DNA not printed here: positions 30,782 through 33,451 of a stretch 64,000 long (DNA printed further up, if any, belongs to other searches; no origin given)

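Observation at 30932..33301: GRE has the eliminase-type Cys/Glu loop but apparently non-canonical substrate-pocket residues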

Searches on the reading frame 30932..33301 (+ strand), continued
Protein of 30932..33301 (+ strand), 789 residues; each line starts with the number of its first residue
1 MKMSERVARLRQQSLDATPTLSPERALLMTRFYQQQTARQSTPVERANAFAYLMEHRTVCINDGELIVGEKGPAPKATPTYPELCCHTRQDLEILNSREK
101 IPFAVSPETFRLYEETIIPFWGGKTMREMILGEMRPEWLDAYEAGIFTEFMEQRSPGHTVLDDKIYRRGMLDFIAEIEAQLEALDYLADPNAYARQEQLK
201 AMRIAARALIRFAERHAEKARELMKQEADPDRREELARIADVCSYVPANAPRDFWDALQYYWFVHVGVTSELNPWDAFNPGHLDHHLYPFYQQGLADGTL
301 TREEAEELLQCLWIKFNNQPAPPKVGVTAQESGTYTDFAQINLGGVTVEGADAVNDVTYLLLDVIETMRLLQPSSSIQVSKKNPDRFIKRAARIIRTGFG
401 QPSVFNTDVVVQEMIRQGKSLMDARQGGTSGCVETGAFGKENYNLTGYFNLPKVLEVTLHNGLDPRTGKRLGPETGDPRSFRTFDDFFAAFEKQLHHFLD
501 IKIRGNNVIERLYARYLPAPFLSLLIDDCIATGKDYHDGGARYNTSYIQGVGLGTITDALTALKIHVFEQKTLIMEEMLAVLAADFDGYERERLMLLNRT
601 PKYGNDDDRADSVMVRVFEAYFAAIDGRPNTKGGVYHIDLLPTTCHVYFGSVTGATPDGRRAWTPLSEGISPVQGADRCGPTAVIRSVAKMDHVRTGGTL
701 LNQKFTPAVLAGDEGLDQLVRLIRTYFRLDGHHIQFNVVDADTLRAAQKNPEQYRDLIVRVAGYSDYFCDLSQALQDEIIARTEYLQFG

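Call 11: find_related_loci(query=window:30932-33298:+, collection=genome_contigs, flank=10000)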
Query window:30932-33298:+ (789 aa) in genome_contigs; peptide patterns used: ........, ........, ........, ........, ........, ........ (x = any residue, [..] = any of these).
600 stretches matched a pattern (row limit reached: there are more); 595 encode a relative of the query (tblastn E <= 1e-3); the best 80 are kept; 80 distinct loci.
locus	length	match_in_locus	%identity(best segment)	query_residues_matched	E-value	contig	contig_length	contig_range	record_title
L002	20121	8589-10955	80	1-789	0e+0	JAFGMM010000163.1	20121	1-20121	MAG: Anaerolineae bacterium isolate Zod_Metabat.474 k87_6367569, whole genome shotgun sequence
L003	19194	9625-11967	77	1-785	0e+0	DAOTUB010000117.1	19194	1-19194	MAG TPA_asm: Anaerolineae bacterium isolate F17_41 k129_108448, whole genome shotgun sequence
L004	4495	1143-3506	75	1-788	0e+0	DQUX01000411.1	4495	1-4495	MAG TPA_asm: Anaerolineales bacterium isolate SZUA-1492 k95_19149, whole genome shotgun sequence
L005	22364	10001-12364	75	1-788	0e+0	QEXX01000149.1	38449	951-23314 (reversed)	MAG: Anaerolineae bacterium isolate Nak19 k99_436976, whole genome shotgun sequence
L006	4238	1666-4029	76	1-788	0e+0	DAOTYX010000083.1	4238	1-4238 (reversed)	MAG TPA_asm: Anaerolineae bacterium isolate H33_443 k95_859661, whole genome shotgun sequence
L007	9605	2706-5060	75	4-788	0e+0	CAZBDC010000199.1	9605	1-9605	MAG TPA_asm: uncultured Anaerolineaceae bacterium isolate binchicken_co43_56 genome assembly, contig: NODE_12695_length_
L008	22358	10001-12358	75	3-788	0e+0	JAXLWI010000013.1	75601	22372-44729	MAG: Anaerolineae bacterium isolate STL-CHL19 C2.143.fa-13, whole genome shotgun sequence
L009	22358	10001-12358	75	3-788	0e+0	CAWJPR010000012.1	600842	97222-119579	MAG: uncultured Chloroflexia bacterium isolate MFD02979.bin.1.11 genome assembly, contig: contig_44897, whole genome sho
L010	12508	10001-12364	75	1-788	0e+0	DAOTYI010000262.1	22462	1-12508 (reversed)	MAG TPA_asm: Anaerolineae bacterium isolate H23_320 k115_469085, whole genome shotgun sequence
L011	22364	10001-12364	74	1-788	0e+0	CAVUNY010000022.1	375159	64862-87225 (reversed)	MAG: uncultured Chloroflexia bacterium isolate MFD02416.bin.3.166 genome assembly, contig: contig_8705, whole genome sho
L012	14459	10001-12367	74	1-789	0e+0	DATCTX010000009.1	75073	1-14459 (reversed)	MAG TPA_asm: Anaerolineaceae bacterium isolate SMAG_U7342 k141_95900, whole genome shotgun sequence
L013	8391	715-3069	75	1-785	0e+0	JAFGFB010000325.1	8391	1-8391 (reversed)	MAG: Anaerolineae bacterium isolate Zod_Metabat.1288 k87_14843137, whole genome shotgun sequence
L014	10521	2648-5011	74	1-788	0e+0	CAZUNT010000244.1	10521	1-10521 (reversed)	MAG TPA_asm: uncultured Caldilineaceae bacterium isolate binchicken_co7_199 genome assembly, contig: NODE_7437_length_10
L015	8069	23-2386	75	1-788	0e+0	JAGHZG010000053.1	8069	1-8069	MAG: Chloroflexota bacterium isolate 626A.7 NODE_1239_length_8069_cov_5.399925, whole genome shotgun sequence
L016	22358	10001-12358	74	3-788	0e+0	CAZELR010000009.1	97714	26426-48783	MAG TPA_asm: uncultured Anaerolineales bacterium isolate binchicken_co115_154 genome assembly, contig: NODE_409_length_9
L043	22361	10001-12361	69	1-788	0e+0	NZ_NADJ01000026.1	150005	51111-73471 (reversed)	Desulfosporosinus sp. FKB FKB_QYN_aSRB_gapCloser.final_scaffold_26, whole genome shotgun sequence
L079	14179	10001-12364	65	2-788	0e+0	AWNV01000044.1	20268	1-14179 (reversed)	Candidatus Aminicenans sakinawicola JGI OTU-1 OP8COM1_contig_43_0.44, whole genome shotgun sequence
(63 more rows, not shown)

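Call 12: find_homologous_proteins(query=window:30932-33298:+, max_evalue=1e-100)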
Query window:30932-33298:+ (789 aa): 8000 proteins with E <= 1e-100 among 8000 candidates; the best 120 are listed.
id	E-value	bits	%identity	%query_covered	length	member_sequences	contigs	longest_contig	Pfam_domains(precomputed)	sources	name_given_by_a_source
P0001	0.0e+0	1833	100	100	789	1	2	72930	PF02901.21,PF01228.27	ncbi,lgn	-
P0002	0.0e+0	1534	82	100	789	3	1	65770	PF02901.21,PF01228.27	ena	-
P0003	0.0e+0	1532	82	100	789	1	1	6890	PF02901.21,PF01228.27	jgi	jgi:pyruvate formate-lyase/glycerol dehydratase family glycyl radical enzyme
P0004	0.0e+0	1529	82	100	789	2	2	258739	PF02901.21,PF01228.27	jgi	jgi:pyruvate formate-lyase/glycerol dehydratase family glycyl radical enzyme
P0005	0.0e+0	1527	82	100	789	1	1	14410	PF02901.21,PF01228.27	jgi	jgi:pyruvate formate-lyase/glycerol dehydratase family glycyl radical enzyme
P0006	0.0e+0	1526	82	100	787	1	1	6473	PF02901.21,PF01228.27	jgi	jgi:pyruvate formate-lyase/glycerol dehydratase family glycyl radical enzyme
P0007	0.0e+0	1524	81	100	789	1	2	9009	PF02901.21,PF01228.27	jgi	jgi:formate C-acetyltransferase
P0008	0.0e+0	1521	81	100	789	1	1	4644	PF02901.21,PF01228.27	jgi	jgi:pyruvate formate-lyase/glycerol dehydratase family glycyl radical enzyme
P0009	0.0e+0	1519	81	100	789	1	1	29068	PF02901.21,PF01228.27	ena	-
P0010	0.0e+0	1515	82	100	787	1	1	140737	PF02901.21,PF01228.27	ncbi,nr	ncbi:MAG: glycyl radical protein [Anaerolineae bacterium]|nr:glycyl radical protein [Anaerolineae ba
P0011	0.0e+0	1513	81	100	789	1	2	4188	PF02901.21,PF01228.27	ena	-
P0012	0.0e+0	1507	82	100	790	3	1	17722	PF02901.21,PF01228.27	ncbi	-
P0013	0.0e+0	1505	81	100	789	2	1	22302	PF02901.21,PF01228.27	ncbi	-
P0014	0.0e+0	1504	80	100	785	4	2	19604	PF02901.21,PF01228.27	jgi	jgi:pyruvate formate-lyase/glycerol dehydratase family glycyl radical enzyme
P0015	0.0e+0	1500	80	99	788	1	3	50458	PF02901.21,PF01228.27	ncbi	-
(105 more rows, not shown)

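Call 32: search_protein_families(library=ncbifam, proteins=[L043:5266-7656:+, L079:12460-13848:+], max_evalue=1e-10)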
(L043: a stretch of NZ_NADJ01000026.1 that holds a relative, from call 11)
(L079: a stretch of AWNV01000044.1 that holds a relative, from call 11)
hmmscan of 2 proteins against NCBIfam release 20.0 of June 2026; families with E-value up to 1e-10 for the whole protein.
L043:5266-7656:+ (797 aa): 11 families
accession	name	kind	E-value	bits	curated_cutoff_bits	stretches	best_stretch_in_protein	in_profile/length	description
TIGR01774.1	PFL2-3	subfamily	2.2e-213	710.8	678.2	1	10-790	3-783/786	formate C-acetyltransferase/glycerol dehydratase family glycyl radical enzyme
TIGR04394.1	choline_CutC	equivalog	3.3e-211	703.9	1050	1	11-791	3-786/789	choline trimethylamine-lyase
NF043068.1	glycl_HYPD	equivalog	5e-191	636.7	1100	1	11-791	2-782/784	trans-4-hydroxy-L-proline dehydratase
NF048011.1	SfplDhtHpsGDes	equivalog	4.2e-188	627.3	1000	1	10-790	23-818/821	(2S)-3-sulfopropanediol dehydratase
NF007437.0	PRK09983.1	equivalog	1.7e-161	539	1109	1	11-790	3-762/765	formate C-acetyltransferase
NF048009.1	SfplDhtHpfGKleb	equivalog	4.4e-150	501.4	1000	1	11-790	26-821/824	(2S)-3-sulfopropanediol dehydratase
NF033718.1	indole_decarb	equivalog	1.4e-120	404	1100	1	169-789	220-864/868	indoleacetate decarboxylase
NF033715.1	glycyl_HPDL_Lrg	equivalog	5.9e-109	365.2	1150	2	173-593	235-678/901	4-hydroxyphenylacetate decarboxylase large subunit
TIGR01255.1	pyr_form_ly_1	equivalog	1.7e-41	142.5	994.2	1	241-791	213-741/744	formate C-acetyltransferase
NF038360.1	rad_fix_GrcA3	exception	1.7e-15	56.8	158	1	721-792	5-76/78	autonomous glycyl radical cofactor GrcA3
NF008341.1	PRK11127.1-1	equivalog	2.2e-12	46.8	145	1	734-792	20-78/80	autonomous glycyl radical cofactor GrcA2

L079:12460-13848:+ (463 aa): 4 families
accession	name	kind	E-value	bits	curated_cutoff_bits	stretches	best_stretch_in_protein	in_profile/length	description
NF008131.0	PRK10879.1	equivalog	2.2e-57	194.8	465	1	6-462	5-434/438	Xaa-Pro aminopeptidase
NF010133.0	PRK13607.1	equivalog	1.4e-54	185.7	339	1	152-446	147-437/443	Xaa-Pro dipeptidase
NF040821.1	dipep_PepQ_Arch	equivalog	1.8e-28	99.6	630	1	154-399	109-317/346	Xaa-Pro dipeptidase PepQ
NF007310.0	PRK09795.1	equivalog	2.1e-20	72.9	393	1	163-351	124-300/361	aminopeptidase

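Call 38: predict_structure(alignment_id=A1)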
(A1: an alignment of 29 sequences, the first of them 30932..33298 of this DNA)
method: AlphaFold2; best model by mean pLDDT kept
length: 789 residues; sequences in the alignment: 29
mean_pLDDT: 70.4   pTM: 0.79
mean pLDDT of the five models: 70.4, 66.4, 63.4, 60.0, 58.2
residues with pLDDT >= 90: 127; 70-90: 325; 50-70: 181; < 50: 156
segments of 3 or more residues with pLDDT < 50: 78-80, 149-161, 273-280, 320-322, 333-339, 430-447, 538-551, 593-601, 603-606, 639-698, 761-765, 786-789
pLDDT, mean of each block of 10 residues (from residue 1): 81 75 82 84 86 90 86 53 62 68 75 85 69 82 66 41 63 90 89 88 92 96 95 95 94 92 79 47 81 96 92 68 56 48 78 89 78 62 86 69 72 67 66 39 45 82 85 91 93 88 72 68 69 57 42 65 84 81 59 48 51 72 69 54 43 37 36 34 35 42 65 83 75 67 82 66 55 65 48
secondary structure, 60 per line:
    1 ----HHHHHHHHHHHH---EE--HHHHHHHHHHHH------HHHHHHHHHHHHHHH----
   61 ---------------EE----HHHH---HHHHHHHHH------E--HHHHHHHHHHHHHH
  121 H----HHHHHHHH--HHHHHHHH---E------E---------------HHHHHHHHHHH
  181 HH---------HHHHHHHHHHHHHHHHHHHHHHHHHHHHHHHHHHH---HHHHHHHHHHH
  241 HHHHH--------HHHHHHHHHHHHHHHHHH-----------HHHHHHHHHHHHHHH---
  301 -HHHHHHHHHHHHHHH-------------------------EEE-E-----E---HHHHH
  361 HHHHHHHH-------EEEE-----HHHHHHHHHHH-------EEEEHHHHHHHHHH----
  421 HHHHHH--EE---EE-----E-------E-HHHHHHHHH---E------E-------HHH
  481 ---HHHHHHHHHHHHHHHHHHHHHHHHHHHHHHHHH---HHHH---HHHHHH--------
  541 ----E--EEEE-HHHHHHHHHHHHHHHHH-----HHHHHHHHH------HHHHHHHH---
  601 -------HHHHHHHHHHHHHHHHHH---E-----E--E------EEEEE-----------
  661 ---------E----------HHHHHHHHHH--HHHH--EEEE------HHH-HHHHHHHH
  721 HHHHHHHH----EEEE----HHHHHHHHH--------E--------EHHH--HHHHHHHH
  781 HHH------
elements in order (helices of 4 or more, strands of 3 or more residues): H5-16 H24-35 H42-56 H82-85 H89-97 H107-121 H126-133 H136-143 H170-182 H192-226 H230-245 H254-271 H283-297 H302-316 E342-344 H356-368 E376-379 H385-395 E403-406 H407-416 H421-426 H451-459 H484-516 H520-523 H527-532 E548-551 H553-569 H575-583 H590-597 H608-625 E645-649 H681-690 H693-696 E699-702 H713-728 E733-736 H741-749 H773-783

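Call 40: fold_search(model_id=the predicted structure, library=pdb)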
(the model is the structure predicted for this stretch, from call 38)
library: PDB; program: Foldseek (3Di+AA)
matches with E <= 10: 312; with E <= 0.001: 61
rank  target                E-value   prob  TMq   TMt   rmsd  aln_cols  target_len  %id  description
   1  6vxc_A                2.0e-66  1.00  0.88  0.88   4.6       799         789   54  Crystal structure of hydroxyproline dehydratase (HypD) from Clostridioides difficile (released 2020-04-08)
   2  5i2g_A                4.7e-48  1.00  0.85  0.84   4.7       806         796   33  1,2-propanediol Dehydration in Roseburia inulinivorans; Structural Basis for Substrate and Enantiomer Selectivity (released 2016-06-01)
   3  1r8w_A                7.0e-48  1.00  0.85  0.86   4.5       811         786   35  Native structure of the B12-independent glycerol dehydratase from clostridium butyricum (released 2004-06-01)
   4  5i2g_B                9.0e-47  1.00  0.84  0.84   4.8       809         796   33  1,2-propanediol Dehydration in Roseburia inulinivorans; Structural Basis for Substrate and Enantiomer Selectivity (released 2016-06-01)
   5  5i2a_B                1.4e-46  1.00  0.83  0.79   5.9       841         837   32  1,2-propanediol Dehydration in Roseburia inulinivorans; Structural Basis for Substrate and Enantiomer Selectivity (released 2016-06-01)
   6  9rcp_B                2.1e-46  1.00  0.85  0.85   4.6       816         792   34  1,2-propanediol dehydratase with 0.1 % 1,3-propanediol additive (released 2025-06-11)
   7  9rcq_A                4.8e-46  1.00  0.84  0.81   4.7       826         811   33  1,2-propanediol dehydratase with no ligand additives (released 2025-06-11)
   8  5i2a_A                5.8e-46  1.00  0.84  0.80   5.7       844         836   32  1,2-propanediol Dehydration in Roseburia inulinivorans; Structural Basis for Substrate and Enantiomer Selectivity (released 2016-06-01)
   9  9rco_A                6.3e-46  1.00  0.85  0.85   4.6       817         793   34  1,2-propanediol dehydratase with 0.1 % glycerol additive (released 2025-06-11)
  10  5fau_B                5.9e-45  1.00  0.84  0.83   4.9       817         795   32  wild-type choline TMA lyase in complex with choline (released 2016-09-28)
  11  7vua_A                6.7e-45  1.00  0.84  0.85   4.8       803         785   31  Anaerobic hydroxyproline degradation involving C-N cleavage by a glycyl radical enzyme (released 2022-06-01)
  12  5fau_A                8.1e-45  1.00  0.84  0.84   4.8       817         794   32  wild-type choline TMA lyase in complex with choline (released 2016-09-28)
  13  9rcp_C                8.8e-45  1.00  0.85  0.84   4.7       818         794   34  1,2-propanediol dehydratase with 0.1 % 1,3-propanediol additive (released 2025-06-11)
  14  9ht9_A                9.3e-45  1.00  0.85  0.84   4.7       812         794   32  CutC in complex with inhibitor1 (released 2026-01-14)
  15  5faw_A                1.4e-44  1.00  0.83  0.82   4.9       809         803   32  T502A mutant of choline TMA-lyase (released 2016-09-28)
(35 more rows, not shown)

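Call 42: search_solved_structures(query=L043:5266-7656:+, max_evalue=1e-150)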
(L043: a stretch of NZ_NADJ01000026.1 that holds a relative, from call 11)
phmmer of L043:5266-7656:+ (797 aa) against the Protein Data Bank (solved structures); distinct sequences matched with E-value up to 1e-150: 17.
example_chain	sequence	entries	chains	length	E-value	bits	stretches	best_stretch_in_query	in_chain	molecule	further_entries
8id1_A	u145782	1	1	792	0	1244.4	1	8-790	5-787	Formate C-acetyltransferase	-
8iof_A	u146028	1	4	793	3.3e-287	958.1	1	8-789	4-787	Benzylsuccinate synthase alpha subunit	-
9f3w_A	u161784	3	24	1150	1.3e-210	704.8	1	7-790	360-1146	Choline trimethylamine-lyase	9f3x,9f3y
5fau_A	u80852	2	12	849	6.2e-181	606.7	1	5-793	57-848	Choline trimethylamine-lyase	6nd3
9r0v_A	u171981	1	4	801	6.3e-181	606.7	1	4-793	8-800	Choline trimethylamine-lyase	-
6vue_A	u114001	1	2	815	7.2e-181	606.5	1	6-793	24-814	Choline trimethylamine-lyase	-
5fay_A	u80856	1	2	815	9.2e-181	606.1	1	6-793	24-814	Choline trimethylamine-lyase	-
9ht9_A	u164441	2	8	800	1.3e-180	605.7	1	12-793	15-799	Choline trimethylamine-lyase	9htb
5fav_A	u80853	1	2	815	1.9e-180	605.1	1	6-793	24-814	Choline trimethylamine-lyase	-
5faw_A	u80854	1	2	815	3.5e-180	604.2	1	6-793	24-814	Choline trimethylamine-lyase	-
5kdp_A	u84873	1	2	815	4.9e-180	603.7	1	6-793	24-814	Choline trimethylamine-lyase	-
5a0u_A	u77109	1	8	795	1.3e-175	589.1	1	7-790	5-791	CHOLINE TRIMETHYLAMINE LYASE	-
5a0z_A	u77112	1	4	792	1.8e-175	588.6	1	8-790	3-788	CHOLINE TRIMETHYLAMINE LYASE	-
1r8w_A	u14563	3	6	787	1.8e-160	539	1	7-789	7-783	glycerol dehydratase | B12-independent glycerol dehydratase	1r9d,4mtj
5i2a_A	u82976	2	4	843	6.5e-155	520.6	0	11-594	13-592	Diol-dehydratase | Diol dehydratase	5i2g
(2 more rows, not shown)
